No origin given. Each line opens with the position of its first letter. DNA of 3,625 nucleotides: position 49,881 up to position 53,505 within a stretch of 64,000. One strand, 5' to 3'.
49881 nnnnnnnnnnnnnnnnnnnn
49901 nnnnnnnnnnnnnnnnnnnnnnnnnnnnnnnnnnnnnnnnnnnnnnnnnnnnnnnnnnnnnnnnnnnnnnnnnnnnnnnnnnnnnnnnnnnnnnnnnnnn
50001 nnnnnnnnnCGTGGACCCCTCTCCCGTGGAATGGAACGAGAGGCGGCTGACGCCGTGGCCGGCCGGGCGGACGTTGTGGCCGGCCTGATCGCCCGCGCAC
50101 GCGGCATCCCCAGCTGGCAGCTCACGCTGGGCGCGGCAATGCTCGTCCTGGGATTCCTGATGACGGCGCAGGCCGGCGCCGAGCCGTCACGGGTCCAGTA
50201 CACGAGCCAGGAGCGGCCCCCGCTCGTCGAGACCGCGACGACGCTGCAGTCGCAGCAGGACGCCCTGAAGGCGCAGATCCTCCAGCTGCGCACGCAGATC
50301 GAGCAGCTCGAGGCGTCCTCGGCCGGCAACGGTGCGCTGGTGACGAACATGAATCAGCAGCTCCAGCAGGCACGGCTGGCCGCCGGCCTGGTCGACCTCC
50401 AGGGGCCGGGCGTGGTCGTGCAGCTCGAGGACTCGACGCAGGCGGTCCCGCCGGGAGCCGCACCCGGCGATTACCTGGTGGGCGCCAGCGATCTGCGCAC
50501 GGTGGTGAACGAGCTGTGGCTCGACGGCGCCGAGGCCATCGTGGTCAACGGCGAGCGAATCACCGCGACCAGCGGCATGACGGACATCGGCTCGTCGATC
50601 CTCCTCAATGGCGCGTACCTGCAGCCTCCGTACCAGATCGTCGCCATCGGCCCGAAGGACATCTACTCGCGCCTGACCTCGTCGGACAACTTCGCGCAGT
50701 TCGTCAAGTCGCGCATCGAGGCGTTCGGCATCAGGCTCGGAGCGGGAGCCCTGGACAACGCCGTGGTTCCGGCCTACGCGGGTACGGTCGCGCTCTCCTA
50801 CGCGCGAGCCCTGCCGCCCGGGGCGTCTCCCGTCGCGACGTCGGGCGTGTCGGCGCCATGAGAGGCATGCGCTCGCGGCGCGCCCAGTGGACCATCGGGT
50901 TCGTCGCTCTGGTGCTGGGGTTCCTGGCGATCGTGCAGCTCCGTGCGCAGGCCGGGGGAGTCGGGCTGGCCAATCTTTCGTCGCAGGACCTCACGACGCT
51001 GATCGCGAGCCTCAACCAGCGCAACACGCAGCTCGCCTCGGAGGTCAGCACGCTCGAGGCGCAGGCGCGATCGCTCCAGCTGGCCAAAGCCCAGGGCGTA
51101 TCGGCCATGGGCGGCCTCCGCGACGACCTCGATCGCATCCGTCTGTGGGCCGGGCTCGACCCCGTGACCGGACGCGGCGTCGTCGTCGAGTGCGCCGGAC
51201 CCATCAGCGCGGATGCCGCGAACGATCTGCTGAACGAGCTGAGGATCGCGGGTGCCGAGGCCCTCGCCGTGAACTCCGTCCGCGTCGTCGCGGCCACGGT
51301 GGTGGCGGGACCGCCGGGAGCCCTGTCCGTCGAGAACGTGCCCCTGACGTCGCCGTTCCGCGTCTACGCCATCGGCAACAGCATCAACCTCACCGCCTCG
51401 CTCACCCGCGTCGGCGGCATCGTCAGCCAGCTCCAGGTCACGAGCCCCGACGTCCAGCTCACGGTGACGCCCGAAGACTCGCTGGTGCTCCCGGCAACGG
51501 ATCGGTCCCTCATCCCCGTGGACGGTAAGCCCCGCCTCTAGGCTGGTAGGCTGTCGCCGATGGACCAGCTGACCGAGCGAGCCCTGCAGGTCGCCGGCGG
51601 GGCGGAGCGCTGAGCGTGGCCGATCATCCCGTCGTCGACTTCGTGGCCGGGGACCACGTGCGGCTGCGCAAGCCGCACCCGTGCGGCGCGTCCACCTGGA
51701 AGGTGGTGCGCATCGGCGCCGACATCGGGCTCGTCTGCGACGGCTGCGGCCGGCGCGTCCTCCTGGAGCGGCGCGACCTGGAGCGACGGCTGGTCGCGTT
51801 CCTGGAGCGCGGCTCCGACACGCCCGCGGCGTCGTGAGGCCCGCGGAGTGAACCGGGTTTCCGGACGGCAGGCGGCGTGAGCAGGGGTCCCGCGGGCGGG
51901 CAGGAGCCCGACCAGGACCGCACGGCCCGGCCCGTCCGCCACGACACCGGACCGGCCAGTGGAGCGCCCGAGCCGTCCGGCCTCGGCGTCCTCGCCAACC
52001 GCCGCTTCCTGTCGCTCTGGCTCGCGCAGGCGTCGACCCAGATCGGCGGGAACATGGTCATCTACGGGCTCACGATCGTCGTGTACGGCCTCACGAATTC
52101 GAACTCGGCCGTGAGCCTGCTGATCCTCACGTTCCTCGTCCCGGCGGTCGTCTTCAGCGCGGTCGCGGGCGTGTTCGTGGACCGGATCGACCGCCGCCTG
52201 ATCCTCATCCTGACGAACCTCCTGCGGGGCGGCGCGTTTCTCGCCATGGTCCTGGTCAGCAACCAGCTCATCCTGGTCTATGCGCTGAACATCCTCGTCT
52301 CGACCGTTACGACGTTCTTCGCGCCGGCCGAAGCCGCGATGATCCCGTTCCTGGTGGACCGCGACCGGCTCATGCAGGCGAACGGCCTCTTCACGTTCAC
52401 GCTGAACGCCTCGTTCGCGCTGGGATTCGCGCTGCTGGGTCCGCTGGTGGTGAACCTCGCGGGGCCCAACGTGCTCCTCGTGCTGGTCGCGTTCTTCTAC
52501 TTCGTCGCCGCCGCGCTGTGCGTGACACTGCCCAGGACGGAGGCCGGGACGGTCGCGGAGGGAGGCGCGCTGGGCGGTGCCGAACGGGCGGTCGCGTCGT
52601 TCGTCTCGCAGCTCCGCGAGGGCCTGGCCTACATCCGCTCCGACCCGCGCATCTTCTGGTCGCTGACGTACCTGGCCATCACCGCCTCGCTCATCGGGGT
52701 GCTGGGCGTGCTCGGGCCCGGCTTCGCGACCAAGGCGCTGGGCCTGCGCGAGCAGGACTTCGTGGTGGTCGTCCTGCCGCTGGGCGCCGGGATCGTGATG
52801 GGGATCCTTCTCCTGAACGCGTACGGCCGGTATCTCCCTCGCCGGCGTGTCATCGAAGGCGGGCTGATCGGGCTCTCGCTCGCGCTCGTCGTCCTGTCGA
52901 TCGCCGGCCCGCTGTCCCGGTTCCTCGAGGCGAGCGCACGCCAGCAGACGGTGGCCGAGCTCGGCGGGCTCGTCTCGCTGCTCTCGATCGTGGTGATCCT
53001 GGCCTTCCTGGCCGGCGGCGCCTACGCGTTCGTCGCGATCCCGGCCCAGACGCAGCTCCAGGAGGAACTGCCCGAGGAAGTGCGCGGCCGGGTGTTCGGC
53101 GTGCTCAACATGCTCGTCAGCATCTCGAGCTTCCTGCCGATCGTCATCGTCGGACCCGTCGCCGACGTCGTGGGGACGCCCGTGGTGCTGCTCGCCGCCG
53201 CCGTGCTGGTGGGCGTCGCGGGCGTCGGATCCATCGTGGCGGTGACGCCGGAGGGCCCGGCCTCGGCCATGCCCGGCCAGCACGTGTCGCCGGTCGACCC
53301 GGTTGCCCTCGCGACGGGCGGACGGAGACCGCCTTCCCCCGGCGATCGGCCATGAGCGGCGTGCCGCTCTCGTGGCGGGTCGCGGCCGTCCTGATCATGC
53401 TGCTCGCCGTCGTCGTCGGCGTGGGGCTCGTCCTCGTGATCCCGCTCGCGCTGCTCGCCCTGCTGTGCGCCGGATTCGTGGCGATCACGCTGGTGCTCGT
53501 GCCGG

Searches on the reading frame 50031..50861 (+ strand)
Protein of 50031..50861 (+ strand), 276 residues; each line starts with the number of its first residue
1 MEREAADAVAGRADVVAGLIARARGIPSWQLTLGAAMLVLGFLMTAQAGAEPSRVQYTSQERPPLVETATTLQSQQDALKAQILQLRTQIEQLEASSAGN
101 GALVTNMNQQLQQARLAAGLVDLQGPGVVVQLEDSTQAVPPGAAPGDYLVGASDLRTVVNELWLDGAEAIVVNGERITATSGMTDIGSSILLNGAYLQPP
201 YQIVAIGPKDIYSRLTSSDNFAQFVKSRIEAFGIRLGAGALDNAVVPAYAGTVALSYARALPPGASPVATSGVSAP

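Call 45: search_protein_families(library=pfam, proteins=[window:50031-50861:+], max_evalue=0.001)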
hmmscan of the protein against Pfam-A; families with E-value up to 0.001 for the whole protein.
window:50031-50861:+ (276 aa): 1 family
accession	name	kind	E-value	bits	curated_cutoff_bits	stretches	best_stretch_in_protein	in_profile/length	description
PF05949.17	DUF881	-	1.2e-34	119.7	25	1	110-259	1-146/146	Bacterial protein of unknown function (DUF881)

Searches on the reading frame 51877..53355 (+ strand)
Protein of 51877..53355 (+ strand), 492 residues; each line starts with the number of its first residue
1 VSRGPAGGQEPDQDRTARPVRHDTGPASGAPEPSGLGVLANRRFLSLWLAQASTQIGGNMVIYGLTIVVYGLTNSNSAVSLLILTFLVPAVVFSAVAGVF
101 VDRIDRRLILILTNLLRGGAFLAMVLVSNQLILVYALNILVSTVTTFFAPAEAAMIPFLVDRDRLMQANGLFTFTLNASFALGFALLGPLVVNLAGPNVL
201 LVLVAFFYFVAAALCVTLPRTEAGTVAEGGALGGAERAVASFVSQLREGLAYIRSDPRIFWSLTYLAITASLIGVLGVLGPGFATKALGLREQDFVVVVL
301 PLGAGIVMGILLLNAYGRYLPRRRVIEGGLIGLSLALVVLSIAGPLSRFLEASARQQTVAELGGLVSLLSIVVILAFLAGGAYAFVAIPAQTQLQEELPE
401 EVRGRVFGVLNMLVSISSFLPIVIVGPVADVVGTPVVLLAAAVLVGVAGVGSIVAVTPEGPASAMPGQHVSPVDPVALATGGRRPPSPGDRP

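Call 45: search_protein_families(library=pfam, proteins=[window:51877-53355:+], max_evalue=0.001)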
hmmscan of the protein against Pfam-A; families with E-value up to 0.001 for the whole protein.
window:51877-53355:+ (492 aa): 2 families
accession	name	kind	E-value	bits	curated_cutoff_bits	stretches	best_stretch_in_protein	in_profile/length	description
PF07690.21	MFS_1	-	5e-29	101.7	33.4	1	47-420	1-345/347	Major Facilitator Superfamily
PF05977.19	MFS_3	-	7.1e-14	51.6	27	1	35-477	3-415/524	Transmembrane secretion effector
